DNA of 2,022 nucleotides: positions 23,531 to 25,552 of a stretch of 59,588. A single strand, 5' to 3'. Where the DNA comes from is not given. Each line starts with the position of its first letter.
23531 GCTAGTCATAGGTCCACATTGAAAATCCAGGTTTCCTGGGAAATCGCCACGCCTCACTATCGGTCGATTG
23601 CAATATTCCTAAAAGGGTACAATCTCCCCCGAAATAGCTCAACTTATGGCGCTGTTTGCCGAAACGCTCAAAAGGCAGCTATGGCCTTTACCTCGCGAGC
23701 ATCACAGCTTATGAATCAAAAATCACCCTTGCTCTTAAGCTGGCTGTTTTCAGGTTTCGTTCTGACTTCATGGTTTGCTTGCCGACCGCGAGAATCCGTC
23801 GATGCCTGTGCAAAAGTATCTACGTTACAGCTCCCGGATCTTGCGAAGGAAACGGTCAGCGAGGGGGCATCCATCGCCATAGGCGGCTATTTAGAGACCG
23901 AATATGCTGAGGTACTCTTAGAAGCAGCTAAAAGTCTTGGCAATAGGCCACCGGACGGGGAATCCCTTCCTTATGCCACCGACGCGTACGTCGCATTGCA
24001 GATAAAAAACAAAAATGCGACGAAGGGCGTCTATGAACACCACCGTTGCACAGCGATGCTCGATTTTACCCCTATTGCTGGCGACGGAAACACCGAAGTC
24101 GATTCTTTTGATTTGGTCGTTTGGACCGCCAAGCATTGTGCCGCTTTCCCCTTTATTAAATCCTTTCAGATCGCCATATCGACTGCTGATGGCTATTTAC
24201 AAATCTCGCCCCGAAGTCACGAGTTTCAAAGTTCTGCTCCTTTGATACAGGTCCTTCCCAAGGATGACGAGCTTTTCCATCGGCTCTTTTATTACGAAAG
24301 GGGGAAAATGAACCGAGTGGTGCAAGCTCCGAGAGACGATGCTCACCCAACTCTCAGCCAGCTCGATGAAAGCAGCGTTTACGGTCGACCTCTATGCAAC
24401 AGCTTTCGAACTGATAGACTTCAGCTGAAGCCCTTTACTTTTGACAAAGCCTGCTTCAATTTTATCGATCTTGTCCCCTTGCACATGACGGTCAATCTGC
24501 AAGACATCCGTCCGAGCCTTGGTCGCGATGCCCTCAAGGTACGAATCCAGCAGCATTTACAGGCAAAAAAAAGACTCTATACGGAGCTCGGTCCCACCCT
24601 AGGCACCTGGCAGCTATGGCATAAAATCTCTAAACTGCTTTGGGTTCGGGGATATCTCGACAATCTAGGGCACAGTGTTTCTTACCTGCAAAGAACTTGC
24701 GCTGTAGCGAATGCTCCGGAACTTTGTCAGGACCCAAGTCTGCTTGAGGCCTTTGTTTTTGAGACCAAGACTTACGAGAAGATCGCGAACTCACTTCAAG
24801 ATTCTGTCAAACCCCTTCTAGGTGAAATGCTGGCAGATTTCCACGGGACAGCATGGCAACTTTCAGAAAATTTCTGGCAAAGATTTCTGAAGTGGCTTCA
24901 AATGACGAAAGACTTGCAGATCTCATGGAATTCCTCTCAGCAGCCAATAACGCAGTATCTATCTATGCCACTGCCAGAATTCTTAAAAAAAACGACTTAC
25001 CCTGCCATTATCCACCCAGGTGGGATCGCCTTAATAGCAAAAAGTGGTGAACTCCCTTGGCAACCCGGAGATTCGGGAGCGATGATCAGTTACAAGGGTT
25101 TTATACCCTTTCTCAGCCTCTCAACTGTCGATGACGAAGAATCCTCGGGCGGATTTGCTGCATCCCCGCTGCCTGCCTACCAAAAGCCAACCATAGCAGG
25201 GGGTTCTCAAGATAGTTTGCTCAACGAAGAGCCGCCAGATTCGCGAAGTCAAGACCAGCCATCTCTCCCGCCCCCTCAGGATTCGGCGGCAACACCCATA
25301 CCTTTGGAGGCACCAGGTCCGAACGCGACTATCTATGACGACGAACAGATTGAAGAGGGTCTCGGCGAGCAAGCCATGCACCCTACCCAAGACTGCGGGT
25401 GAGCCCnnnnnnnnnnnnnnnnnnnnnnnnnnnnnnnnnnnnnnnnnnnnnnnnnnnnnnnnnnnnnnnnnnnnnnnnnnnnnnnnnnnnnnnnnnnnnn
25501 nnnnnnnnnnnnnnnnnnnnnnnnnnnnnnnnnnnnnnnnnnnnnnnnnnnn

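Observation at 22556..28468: Envelope cluster of LRR lipoprotein, expanded trypsin-like lipoprotein, 7TM-receptor SpoIIE phosphatase and OM barrel: candidate undescribed surface-sensing system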

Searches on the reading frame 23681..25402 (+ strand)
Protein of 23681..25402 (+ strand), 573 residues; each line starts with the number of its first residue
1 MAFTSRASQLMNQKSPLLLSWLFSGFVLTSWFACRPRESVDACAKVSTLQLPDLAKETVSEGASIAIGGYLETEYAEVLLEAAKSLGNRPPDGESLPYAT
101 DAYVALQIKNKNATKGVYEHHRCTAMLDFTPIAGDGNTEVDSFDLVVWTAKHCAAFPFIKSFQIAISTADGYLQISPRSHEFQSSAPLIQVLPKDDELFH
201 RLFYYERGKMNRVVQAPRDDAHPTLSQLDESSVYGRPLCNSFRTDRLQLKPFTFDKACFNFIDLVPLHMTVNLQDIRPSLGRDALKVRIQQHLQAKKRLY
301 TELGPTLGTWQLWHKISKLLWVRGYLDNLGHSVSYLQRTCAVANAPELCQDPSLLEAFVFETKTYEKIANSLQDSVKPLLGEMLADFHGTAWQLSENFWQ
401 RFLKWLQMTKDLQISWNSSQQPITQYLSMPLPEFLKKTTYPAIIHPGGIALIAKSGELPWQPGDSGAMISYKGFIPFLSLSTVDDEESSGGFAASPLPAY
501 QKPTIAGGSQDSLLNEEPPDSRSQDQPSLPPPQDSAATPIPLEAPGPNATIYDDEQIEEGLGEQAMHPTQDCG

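Call 3: search_protein_families(library=pfam, proteins=[window:23681-25402:+], max_evalue=1)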
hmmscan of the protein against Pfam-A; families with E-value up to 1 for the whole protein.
window:23681-25402:+ (573 aa): 0 families

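Call 4: search_protein_families(library=ncbifam, proteins=[window:23681-25402:+], max_evalue=1)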
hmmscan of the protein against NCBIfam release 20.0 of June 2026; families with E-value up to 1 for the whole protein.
window:23681-25402:+ (573 aa): 0 families

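Call 9: search_solved_structures(query=window:23681-25402:+, max_evalue=10, show_alignments=2)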
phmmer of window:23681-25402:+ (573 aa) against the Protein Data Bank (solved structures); distinct sequences matched with E-value up to 10: 0.

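Call 11: find_homologous_proteins(query=window:23681-25402:+, max_evalue=0.001)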
Query window:23681-25402:+ (573 aa): 1 proteins with E <= 0.001 among 8000 candidates.
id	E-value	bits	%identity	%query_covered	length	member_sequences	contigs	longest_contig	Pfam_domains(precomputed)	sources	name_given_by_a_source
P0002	0.0e+0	1309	100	98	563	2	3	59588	-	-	-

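Call 68: find_related_loci(query=A6, collection=metagenome_contigs, flank=8000)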
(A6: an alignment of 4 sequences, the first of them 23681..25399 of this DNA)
Query A6 (573 aa) in metagenome_contigs; peptide patterns used: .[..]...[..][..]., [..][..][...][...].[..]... (x = any residue, [..] = any of these).
295 stretches matched a pattern, but none encodes a relative of the query by tblastn (E <= 1e-3).

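Call 71: predict_structure(alignment_id=A5)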
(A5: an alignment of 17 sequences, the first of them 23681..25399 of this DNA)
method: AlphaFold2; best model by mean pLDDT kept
length: 573 residues; sequences in the alignment: 17
mean_pLDDT: 40.7   pTM: 0.33
mean pLDDT of the five models: 40.7, 37.4, 36.5, 36.1, 35.2
residues with pLDDT >= 90: 0; 70-90: 18; 50-70: 116; < 50: 439
segments of 3 or more residues with pLDDT < 50: 1-15, 25-100, 111-114, 133-138, 188-193, 196-200, 202-262, 306-526, 533-538, 542-544, 546-573
pLDDT, mean of each block of 10 residues (from residue 1): 40 48 48 34 26 26 27 34 38 37 51 51 64 51 69 58 62 64 53 49 45 32 30 31 28 30 60 66 69 65 48 40 34 35 39 34 37 41 38 43 40 30 27 29 25 29 26 26 31 27 32 34 38 47 42 34 31 30
secondary structure, 60 per line:
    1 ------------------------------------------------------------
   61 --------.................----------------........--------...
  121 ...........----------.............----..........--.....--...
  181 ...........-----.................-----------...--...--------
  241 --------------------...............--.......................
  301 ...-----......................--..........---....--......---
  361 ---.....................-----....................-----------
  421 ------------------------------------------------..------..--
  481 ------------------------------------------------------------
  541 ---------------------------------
elements in order: H69-85 E102-109 E118-131 E142-150 H151-154 E159-168 E171-175 H180-191 H197-213 E264-272 H278-303 H309-330 H333-342 H346-349 H352-357 H364-384 H390-409
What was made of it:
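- Closest known: S1. Different: The Asp-to-Ser spacing is about 200 aa, against roughly 90 in trypsin, and includes a helical insert of about 130 aa (call 71).
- The predicted local secondary structure around His152 and Asp263 resembles an N-terminal chymotrypsin barrel: three strands, a short helix carrying His, two strands, then Asp followed by a strand (low-confidence model, call 71).
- Tried and rejected: The AF2 model with a 17-sequence alignment failed (pLDDT 40.7, call 71).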

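Call 73: search_solved_structures(query=A6, max_evalue=10, show_alignments=3)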
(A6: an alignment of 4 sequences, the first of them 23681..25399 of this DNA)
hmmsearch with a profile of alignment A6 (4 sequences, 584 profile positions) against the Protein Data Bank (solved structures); distinct sequences matched with E-value up to 10: 0.

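Call 97: search_protein_families(library=padloc, proteins=[window:23681-25402:+], max_evalue=0.1)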
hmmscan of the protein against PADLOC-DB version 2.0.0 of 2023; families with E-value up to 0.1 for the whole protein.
window:23681-25402:+ (573 aa): 0 families

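Call 101: search_protein_families(library=pfam, alignment_id=A5, max_evalue=1)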
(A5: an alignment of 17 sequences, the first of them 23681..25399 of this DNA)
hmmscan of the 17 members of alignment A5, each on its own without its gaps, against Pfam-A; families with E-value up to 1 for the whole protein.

A. member 1, window:23681-25399:+ (573 aa): 0 families

B. families by the number of members that match (of 17 scanned): 7 families
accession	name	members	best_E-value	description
PF08165.16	FerA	1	0.12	FerA (NUC095) domain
PF21488.3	YqbF_HeH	1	0.13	YqbF, HeH motif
PF08655.15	DASH_Ask1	1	0.15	DASH complex subunit Ask1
PF15055.12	DMAC1_Dmo2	1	0.18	DMAC1/Dmo2-like domain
PF02268.21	TFIIA_gamma_N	1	0.24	Transcription initiation factor IIA, gamma subunit, helical domain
PF20147.5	Crinkler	1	0.28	Crinkler effector protein N-terminal domain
PF22820.2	TcaA_3rd_4th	1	0.28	TcaA protein 3rd/4th domain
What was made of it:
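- Pfam found nothing in 17 members (call 101).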

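Call 106: fold_search(model_id=the predicted structure, library=pdb)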
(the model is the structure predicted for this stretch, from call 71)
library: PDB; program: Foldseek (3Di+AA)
matches with E <= 10: 603; with E <= 0.001: 0
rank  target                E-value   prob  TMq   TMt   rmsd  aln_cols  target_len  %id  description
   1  5v8i_1T               2.6e-02  0.28  0.07  0.25  16.8       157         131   12  Thermus thermophilus 70S ribosome lacking ribosomal protein uS17 (released 2018-03-28)
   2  4v8i_DT               4.2e-02  0.15  0.07  0.20  16.6       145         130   12  Crystal structure of YfiA bound to the 70S ribosome. (released 2014-07-09)
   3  5e81_B8               5.4e-02  0.13  0.07  0.20  17.1       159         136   11  Structure of T. thermophilus 70S ribosome complex with mRNA and tRNALys in the A-site with wobble pair (released 2016-01-27)
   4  9g6k_Lp               6.1e-02  0.09  0.06  0.09  30.2       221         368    7  LSU structure derived from the LSU sample of the mitoribosome from T. gondii. (released 2024-12-11)
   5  8uu4_R                6.4e-02  0.15  0.07  0.22  15.3       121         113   12  Cryo-EM structure of the Listeria innocua 70S ribosome in complex with HPF (structure I-A) (released 2024-02-28)
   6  5el6_B8               6.8e-02  0.15  0.07  0.23  15.2       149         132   10  Structure of T. thermophilus 70S ribosome complex with mRNA and tRNALys in the A-site with a U-U mismatch in the firs (released 2016-01-27)
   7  1ia9_A                8.2e-02  0.16  0.09  0.15  12.4       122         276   12  CRYSTAL STRUCTURE OF THE ATYPICAL PROTEIN KINASE DOMAIN OF A TRP CA-CHANNEL, CHAK (AMPPNP COMPLEX) (released 2001-06-06)
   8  6wqn_A                8.7e-02  0.14  0.06  0.21  16.0        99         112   13  Structure of the 50S subunit of the ribosome from Methicillin Resistant Staphylococcus aureus in complex with the anti (released 2020-06-03)
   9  5e7k_75               8.7e-02  0.13  0.07  0.21  17.1       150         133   12  Structure of T. thermophilus 70S ribosome complex with mRNA and cognate tRNALys in the A-site (released 2016-01-27)
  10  6vlz_E                8.7e-02  0.06  0.06  0.09  20.2       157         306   11  Structure of the human mitochondrial ribosome-EF-G1 complex (ClassI) (released 2020-08-05)
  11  4v8a_AT               9.2e-02  0.13  0.07  0.23  16.7       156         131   13  The structure of thermorubin in complex with the 70S ribosome from Thermus thermophilus. (released 2014-07-09)
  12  9gb5_G                9.8e-02  0.18  0.08  0.24  10.8       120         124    6  Contracted phiCD508 neck (released 2025-03-26)
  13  8uua_R                9.8e-02  0.14  0.07  0.22  15.5       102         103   14  Cryo-EM structure of the Listeria innocua 50S ribosomal subunit in complex with HflXr (structure III) (released 2024-02-28)
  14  9i5t_S                9.8e-02  0.12  0.07  0.23  15.3       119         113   11  50S subunit of P. gingivalis ribosome with Lefamulin (released 2025-08-20)
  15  6gsj_75               1.1e-01  0.13  0.07  0.20  17.2       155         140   12  Structure of T. thermophilus 70S ribosome complex with mRNA, tRNAfMet and cognate tRNAThr in the A-site (released 2018-07-04)
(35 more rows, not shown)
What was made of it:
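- On Peptidase S1 (trypsin/chymotrypsin): The AF2 model has pLDDT 40.7 (call 71) and its Foldseek matches are meaningless (call 106).
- The AF2 model is unusable (pLDDT 40.7, call 71) and its Foldseek hits are meaningless (call 106).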
